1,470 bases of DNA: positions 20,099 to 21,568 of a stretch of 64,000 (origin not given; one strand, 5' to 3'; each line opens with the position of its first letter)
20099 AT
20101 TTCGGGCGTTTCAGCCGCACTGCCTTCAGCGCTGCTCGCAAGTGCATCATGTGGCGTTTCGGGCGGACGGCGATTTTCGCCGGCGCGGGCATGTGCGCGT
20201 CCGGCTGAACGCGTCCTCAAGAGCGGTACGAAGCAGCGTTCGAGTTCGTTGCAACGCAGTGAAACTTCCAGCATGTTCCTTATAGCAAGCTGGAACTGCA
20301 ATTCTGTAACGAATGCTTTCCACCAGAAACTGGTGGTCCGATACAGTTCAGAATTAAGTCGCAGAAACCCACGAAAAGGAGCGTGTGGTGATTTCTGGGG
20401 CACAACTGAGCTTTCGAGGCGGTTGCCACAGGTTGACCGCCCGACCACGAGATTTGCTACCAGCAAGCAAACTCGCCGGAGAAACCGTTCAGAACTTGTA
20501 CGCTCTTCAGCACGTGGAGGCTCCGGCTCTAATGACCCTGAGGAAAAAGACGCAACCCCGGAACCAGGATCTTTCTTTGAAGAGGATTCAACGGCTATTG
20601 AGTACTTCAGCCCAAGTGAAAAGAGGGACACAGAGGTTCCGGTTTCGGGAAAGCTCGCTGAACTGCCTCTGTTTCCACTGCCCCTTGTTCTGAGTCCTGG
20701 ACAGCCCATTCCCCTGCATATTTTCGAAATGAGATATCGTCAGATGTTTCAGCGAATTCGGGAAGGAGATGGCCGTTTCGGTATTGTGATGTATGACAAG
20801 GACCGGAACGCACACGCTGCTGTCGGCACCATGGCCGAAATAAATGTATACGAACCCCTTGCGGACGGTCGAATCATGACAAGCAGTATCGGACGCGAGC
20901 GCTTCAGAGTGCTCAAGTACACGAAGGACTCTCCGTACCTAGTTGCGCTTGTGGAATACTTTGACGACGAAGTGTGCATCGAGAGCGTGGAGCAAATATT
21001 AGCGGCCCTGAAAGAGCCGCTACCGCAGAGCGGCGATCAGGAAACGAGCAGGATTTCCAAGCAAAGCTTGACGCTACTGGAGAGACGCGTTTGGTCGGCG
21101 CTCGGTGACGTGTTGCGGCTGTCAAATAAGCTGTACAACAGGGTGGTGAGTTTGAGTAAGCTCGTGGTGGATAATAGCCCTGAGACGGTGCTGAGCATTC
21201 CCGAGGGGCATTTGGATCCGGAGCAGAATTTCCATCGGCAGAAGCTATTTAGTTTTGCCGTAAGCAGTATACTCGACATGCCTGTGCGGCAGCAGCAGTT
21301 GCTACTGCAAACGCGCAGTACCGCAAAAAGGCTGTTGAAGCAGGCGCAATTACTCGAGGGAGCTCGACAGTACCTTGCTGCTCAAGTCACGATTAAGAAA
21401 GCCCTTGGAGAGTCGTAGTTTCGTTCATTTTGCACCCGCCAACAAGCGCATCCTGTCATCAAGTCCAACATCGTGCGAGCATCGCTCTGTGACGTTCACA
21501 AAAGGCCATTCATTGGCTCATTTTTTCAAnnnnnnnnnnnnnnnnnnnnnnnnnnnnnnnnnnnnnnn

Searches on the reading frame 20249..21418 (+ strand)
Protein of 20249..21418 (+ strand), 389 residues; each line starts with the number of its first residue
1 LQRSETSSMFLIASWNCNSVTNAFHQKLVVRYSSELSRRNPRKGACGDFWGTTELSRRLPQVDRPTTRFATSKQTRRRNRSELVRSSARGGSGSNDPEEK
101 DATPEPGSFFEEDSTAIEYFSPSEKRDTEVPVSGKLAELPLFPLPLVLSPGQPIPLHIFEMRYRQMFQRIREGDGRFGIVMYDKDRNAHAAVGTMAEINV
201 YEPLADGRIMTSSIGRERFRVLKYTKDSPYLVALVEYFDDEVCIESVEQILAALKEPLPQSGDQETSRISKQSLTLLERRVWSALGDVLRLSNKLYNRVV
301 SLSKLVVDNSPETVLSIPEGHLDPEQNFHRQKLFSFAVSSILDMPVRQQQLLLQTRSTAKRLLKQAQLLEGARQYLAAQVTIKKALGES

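Call 3: search_protein_families(library=pfam, proteins=[window:20249-21418:+], max_evalue=1)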
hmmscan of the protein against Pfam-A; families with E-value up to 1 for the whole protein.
window:20249-21418:+ (389 aa): 1 family
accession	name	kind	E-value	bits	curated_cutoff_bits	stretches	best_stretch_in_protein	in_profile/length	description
PF02190.22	LON_substr_bdg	-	6.5e-24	85.4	28.7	1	138-369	1-198/200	ATP-dependent protease La (LON) substrate-binding domain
